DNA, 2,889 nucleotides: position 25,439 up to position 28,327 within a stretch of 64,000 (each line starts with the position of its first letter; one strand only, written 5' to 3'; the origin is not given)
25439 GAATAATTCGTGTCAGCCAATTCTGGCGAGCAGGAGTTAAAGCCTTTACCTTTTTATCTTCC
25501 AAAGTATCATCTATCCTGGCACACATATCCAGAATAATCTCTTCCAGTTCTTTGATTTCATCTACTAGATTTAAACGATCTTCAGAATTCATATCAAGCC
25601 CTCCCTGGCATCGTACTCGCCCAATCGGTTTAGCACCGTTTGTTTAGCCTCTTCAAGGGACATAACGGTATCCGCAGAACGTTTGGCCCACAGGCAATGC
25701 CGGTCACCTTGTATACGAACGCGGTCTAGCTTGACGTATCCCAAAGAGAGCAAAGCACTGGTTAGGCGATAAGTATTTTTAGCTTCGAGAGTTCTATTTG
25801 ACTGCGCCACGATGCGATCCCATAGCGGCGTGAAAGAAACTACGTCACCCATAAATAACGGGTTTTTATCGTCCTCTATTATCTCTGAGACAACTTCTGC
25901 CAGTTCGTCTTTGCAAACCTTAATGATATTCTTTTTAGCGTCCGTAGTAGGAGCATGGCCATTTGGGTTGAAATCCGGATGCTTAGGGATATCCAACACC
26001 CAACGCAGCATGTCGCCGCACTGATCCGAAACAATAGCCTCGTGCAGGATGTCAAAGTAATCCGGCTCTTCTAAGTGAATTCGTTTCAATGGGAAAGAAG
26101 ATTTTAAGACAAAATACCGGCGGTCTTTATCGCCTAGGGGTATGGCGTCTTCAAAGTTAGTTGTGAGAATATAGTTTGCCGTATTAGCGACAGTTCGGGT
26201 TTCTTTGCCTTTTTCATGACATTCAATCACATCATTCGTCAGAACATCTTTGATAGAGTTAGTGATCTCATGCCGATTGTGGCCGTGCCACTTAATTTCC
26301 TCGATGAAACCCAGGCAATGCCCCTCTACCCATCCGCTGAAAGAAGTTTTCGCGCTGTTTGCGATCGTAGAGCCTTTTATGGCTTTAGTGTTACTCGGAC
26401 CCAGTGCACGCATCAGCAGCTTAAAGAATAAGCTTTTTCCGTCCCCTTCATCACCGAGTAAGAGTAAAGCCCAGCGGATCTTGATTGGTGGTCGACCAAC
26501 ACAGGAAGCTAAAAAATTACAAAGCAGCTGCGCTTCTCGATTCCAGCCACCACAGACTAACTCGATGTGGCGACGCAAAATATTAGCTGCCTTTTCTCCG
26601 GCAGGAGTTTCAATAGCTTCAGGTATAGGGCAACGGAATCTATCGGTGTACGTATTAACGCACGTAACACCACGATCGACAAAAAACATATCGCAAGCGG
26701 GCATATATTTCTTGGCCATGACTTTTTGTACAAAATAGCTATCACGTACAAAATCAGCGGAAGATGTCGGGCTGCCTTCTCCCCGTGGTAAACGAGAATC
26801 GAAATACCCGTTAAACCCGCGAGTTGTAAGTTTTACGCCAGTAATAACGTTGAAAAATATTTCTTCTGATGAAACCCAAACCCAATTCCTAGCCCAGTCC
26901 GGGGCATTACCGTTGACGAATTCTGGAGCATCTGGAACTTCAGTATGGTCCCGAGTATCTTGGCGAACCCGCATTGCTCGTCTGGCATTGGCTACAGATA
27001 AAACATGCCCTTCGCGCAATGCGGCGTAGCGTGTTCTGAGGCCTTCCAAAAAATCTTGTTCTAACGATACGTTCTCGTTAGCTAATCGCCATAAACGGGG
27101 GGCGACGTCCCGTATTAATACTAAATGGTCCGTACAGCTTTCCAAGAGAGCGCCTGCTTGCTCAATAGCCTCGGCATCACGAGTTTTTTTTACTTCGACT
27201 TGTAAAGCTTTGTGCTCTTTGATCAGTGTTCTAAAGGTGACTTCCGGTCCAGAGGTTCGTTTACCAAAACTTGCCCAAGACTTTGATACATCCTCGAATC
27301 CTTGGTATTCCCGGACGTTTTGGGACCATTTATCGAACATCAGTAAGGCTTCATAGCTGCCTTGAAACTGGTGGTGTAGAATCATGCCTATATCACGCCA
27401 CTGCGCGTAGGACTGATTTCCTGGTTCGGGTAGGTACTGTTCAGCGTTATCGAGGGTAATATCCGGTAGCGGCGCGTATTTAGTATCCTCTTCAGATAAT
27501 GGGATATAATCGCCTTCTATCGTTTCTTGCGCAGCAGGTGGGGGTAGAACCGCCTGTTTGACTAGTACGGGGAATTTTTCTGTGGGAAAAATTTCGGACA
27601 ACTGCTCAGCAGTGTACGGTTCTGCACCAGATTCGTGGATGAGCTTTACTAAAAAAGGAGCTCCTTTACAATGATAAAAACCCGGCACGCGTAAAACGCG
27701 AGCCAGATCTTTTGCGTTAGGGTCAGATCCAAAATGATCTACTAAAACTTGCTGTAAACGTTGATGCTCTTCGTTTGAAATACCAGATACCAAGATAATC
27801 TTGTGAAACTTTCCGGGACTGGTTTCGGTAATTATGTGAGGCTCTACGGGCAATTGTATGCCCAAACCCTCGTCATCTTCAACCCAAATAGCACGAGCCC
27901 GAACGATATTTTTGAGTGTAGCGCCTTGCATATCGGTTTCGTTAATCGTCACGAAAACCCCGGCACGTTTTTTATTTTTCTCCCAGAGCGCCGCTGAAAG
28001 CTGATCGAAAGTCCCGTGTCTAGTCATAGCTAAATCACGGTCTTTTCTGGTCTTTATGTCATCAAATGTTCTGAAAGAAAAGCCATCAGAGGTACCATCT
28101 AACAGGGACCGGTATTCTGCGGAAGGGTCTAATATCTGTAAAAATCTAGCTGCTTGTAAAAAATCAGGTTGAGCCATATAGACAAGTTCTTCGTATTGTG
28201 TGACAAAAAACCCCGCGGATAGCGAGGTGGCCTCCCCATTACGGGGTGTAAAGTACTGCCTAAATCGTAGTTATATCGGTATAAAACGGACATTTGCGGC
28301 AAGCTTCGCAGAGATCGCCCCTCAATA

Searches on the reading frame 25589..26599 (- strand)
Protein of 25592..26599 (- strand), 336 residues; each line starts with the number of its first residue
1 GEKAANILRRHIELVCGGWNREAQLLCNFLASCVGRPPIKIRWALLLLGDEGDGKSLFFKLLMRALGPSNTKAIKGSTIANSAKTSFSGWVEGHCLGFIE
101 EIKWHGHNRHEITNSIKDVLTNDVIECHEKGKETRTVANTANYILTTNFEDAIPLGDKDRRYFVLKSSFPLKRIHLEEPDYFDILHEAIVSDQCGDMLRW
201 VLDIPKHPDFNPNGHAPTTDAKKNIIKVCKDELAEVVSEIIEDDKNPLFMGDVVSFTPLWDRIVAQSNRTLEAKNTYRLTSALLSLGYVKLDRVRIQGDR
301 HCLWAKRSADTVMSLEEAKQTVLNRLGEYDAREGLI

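Call 86: find_homologous_proteins(query=window:25592-26599:-, max_evalue=0.00001)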
Query seq(336 aa) (336 aa): 6 proteins with E <= 0.00001 among 2014 candidates.
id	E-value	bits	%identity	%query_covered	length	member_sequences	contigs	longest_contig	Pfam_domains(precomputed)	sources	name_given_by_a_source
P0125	1.3e-115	404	55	100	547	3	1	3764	PF19263.6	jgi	jgi:hypothetical protein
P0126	4.1e-48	182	33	89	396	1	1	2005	PF19263.6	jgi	jgi:hypothetical protein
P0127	7.7e-43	165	34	91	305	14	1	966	PF19263.6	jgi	jgi:hypothetical protein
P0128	8.1e-40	155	33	85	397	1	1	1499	PF19263.6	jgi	jgi:hypothetical protein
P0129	1.6e-36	144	32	92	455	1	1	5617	PF19263.6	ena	-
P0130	7.5e-33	132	35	66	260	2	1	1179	PF19263.6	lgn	-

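Call 95: predict_structure(alignment_id=A6)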
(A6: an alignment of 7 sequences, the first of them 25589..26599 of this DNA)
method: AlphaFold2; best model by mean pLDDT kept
length: 336 residues; sequences in the alignment: 7
mean_pLDDT: 81.4   pTM: 0.65
mean pLDDT of the five models: 81.4, 79.7, 77.2, 62.2, 60.1
residues with pLDDT >= 90: 109; 70-90: 163; 50-70: 51; < 50: 13
segments of 3 or more residues with pLDDT < 50: 83-86, 105-109
pLDDT, mean of each block of 10 residues (from residue 1): 89 95 96 88 90 89 89 71 52 79 52 65 78 82 84 70 91 92 92 87 95 92 74 76 82 89 73 65 83 87 84 85 85 56
secondary structure, 60 per line:
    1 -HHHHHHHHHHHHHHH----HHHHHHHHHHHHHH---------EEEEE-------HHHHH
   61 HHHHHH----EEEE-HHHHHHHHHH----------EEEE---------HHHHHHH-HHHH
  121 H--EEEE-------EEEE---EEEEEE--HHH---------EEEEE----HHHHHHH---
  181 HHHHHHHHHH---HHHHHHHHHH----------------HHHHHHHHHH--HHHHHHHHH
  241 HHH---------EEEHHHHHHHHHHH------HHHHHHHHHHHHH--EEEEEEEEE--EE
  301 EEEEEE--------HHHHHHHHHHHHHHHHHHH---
elements in order: H2-16 H21-34 E44-48 H56-66 E71-74 H76-85 E96-99 H109-115 H117-121 E124-127 E135-138 E142-147 E162-166 H171-177 H181-190 H194-203 H220-229 H232-243 E253-255 H256-266 H273-285 E288-296 E299-306 H315-333

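Call 97: fold_search(model_id=the predicted structure, library=pdb)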
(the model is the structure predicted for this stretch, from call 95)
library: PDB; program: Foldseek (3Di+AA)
matches with E <= 10: 1467; with E <= 0.001: 263
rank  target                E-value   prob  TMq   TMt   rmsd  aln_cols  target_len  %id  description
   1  6k9c_B                3.1e-14  1.00  0.58  0.48   7.2       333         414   15  The apo structure of NrS-1 C terminal region (305-718) (released 2020-04-08)
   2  6k9c_A                5.2e-14  1.00  0.59  0.49   7.3       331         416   16  The apo structure of NrS-1 C terminal region (305-718) (released 2020-04-08)
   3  6lrb_F                2.2e-13  1.00  0.55  0.46   7.7       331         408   15  The A form apo structure of NrS-1 C terminal region-CTR (released 2020-04-08)
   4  6lrb_B                1.3e-12  1.00  0.56  0.47   8.4       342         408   14  The A form apo structure of NrS-1 C terminal region-CTR (released 2020-04-08)
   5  6k9e_B                2.0e-12  1.00  0.56  0.48   7.5       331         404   15  The A form apo structure of NrS-1 C terminal region-CTR(305-718) (released 2020-06-17)
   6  6lrb_C                2.0e-12  1.00  0.55  0.46   7.8       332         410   16  The A form apo structure of NrS-1 C terminal region-CTR (released 2020-04-08)
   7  6lrb_A                2.2e-12  1.00  0.55  0.46   7.6       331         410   15  The A form apo structure of NrS-1 C terminal region-CTR (released 2020-04-08)
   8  6lrb_D                2.4e-12  1.00  0.56  0.47   7.5       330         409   14  The A form apo structure of NrS-1 C terminal region-CTR (released 2020-04-08)
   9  6k9e_A                4.2e-12  1.00  0.54  0.46   8.0       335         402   12  The A form apo structure of NrS-1 C terminal region-CTR(305-718) (released 2020-06-17)
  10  6k9e_C                5.9e-12  1.00  0.55  0.47   7.8       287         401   15  The A form apo structure of NrS-1 C terminal region-CTR(305-718) (released 2020-06-17)
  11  7ola_A                4.5e-10  1.00  0.54  0.42   5.7       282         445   19  Structure of Primase-Helicase in SaPI5 (released 2022-07-13)
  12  7pds_D                6.0e-10  1.00  0.48  0.38   7.6       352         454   16  The structure of PriRep1 with dsDNA (released 2022-07-13)
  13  7pds_C                7.5e-10  1.00  0.47  0.37   8.1       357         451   15  The structure of PriRep1 with dsDNA (released 2022-07-13)
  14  7pds_E                8.0e-10  1.00  0.44  0.34   9.6       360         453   16  The structure of PriRep1 with dsDNA (released 2022-07-13)
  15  7pds_A                1.5e-09  1.00  0.44  0.35   9.7       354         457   16  The structure of PriRep1 with dsDNA (released 2022-07-13)
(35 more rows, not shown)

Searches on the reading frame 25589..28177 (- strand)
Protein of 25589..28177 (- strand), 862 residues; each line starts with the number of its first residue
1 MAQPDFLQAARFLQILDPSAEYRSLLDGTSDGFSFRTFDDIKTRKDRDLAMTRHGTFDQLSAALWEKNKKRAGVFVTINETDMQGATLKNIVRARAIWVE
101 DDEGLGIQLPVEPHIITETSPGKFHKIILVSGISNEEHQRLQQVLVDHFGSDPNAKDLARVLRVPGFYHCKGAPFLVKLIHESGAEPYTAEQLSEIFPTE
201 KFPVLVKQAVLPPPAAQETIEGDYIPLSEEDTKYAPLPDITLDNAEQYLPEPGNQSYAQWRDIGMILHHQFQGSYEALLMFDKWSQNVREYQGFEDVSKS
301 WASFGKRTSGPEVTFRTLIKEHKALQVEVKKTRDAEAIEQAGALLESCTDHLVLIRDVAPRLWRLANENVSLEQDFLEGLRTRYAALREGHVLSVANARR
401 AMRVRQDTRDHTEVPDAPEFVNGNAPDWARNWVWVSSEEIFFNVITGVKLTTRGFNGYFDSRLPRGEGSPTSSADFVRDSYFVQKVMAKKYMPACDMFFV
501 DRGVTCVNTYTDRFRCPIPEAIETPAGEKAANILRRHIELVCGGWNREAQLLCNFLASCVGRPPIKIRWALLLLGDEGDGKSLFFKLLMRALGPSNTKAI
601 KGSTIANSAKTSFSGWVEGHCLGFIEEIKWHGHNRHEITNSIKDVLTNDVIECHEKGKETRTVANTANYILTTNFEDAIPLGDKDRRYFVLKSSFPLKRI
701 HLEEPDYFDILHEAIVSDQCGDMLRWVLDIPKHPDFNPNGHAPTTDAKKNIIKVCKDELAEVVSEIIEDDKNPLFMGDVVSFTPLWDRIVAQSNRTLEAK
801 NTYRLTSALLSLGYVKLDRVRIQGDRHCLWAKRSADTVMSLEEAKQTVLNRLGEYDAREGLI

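Call 9: search_protein_families(library=pfam, proteins=[window:25589-28177:-], max_evalue=0.01)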
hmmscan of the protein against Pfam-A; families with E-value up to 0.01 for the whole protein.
window:25589-28177:- (862 aa): 3 families
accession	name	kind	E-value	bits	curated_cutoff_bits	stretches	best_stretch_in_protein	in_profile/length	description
PF19263.5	DUF5906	-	2e-16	61.1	27.6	1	573-687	1-114/114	Family of unknown function (DUF5906)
PF16793.10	RepB_primase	-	3.5e-14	53.5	24.3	1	112-193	85-175/186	RepB DNA-primase N-terminal domain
PF08707.16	PriCT_2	-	5.4e-13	49.6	22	1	254-320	13-75/77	Primase C terminal 2 (PriCT-2)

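Call 40: search_dna_similar(query=window:25589-28177:-, collection=phages, mode=protein, max_rows=15)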
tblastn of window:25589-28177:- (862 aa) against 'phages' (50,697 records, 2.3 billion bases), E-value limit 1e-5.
Records with a match: 576; places in all: 576; records where one place covers at least 80% of the query: 0.
Best place of each record, by identity: <60% 576.
By first word of the organism name: Vibrio 102; Klebsiella 90; Salmonella 89; Pseudomonas 82; Proteus 21; Escherichia 16; Rhizobium 15; Aeromonas 15; Bordetella 14; Moraxella 11; and 45 more.
By host as written in the record: - 67; Klebsiella pneumoniae 47; Vibrio lentus 44; Pseudomonas aeruginosa 33; Salmonella enterica subsp. enterica serovar Typhimurium 24; Pseudomonas aeruginosa PAO1 22; Salmonella enterica 17; Proteus mirabilis 15; and 169 more.
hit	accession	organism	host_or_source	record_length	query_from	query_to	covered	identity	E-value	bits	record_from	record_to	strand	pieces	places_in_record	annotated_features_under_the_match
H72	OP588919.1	Curvibacter phage PCA1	Curvibacter sp. AEP1.3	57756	173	830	76%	30.2%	2e-64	242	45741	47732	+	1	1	DNA primase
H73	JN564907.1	Burkholderia phage vB_BceS_AH2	Burkholderia cenocepacia C6433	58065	236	832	69%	30.7%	4e-72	265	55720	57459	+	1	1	primase-polymerase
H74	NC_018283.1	Burkholderia phage vB_BceS_AH2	Burkholderia cenocepacia C6433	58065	236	832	69%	30.7%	4e-72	265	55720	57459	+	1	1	DNA primase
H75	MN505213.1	Serratia phage JS26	Serratia sp. ATCC 39006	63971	236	835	70%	29.9%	1e-64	243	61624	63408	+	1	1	hypothetical protein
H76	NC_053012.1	Serratia phage JS26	Serratia sp. ATCC 39006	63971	236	835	70%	29.9%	1e-64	243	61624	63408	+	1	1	DNA primase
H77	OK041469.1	Achromobacter phage AXY1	Achromobacter xylosoxidans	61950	239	834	69%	29.4%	5e-64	241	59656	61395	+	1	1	putative DNA primase/polymerase protein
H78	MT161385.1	Xanthomonas phage FoX4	Xanthomonas campestris pv. campestris ...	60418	252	831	67%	29.9%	2e-58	223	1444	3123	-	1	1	putative primase-polymerase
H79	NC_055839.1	Xanthomonas phage FoX4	Xanthomonas campestris pv. campestris ...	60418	252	831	67%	29.9%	2e-58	223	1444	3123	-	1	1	DNA primase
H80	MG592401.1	Vibrio phage 1.017.O._10N.286.55.C11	Vibrio sp. F12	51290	161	832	78%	25.0%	3e-33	145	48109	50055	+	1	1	bifunctional DNA primase/polymerase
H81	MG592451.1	Vibrio phage 1.075.O._10N.286.55.B10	Vibrio sp. F12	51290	161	832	78%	25.0%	3e-33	145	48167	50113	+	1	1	bifunctional DNA primase/polymerase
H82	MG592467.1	Vibrio phage 1.093.O._10N.286.55.E10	Vibrio sp. F12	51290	161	832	78%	25.0%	3e-33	145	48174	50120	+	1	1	bifunctional DNA primase/polymerase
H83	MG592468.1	Vibrio phage 1.094.O._10N.286.55.E12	Vibrio sp. F12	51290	161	832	78%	25.0%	3e-33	145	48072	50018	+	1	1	bifunctional DNA primase/polymerase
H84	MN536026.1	Pseudomonas phage vB_Pae-SS2019XI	Pseudomonas aeruginosa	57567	252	832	67%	28.7%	7e-63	237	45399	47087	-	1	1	DNA primase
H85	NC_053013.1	Pseudomonas phage vB_Pae-SS2019XI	Pseudomonas aeruginosa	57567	252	832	67%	28.7%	7e-63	237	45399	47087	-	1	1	DNA primase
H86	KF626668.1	Xylella phage Salvo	Xylella fastidiosa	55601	236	839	70%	27.2%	2e-59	227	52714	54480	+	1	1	DNA primase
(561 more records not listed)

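Call 62: search_solved_structures(query=window:25589-28177:-, max_evalue=0.01)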
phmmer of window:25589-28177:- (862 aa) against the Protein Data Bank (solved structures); distinct sequences matched with E-value up to 0.01: 2.
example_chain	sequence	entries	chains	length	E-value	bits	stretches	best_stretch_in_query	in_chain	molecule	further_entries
6k9e_A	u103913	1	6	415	0.00042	21.4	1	568-702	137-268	Primase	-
6k9c_A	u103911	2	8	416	0.00042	21.4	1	568-702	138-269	Primase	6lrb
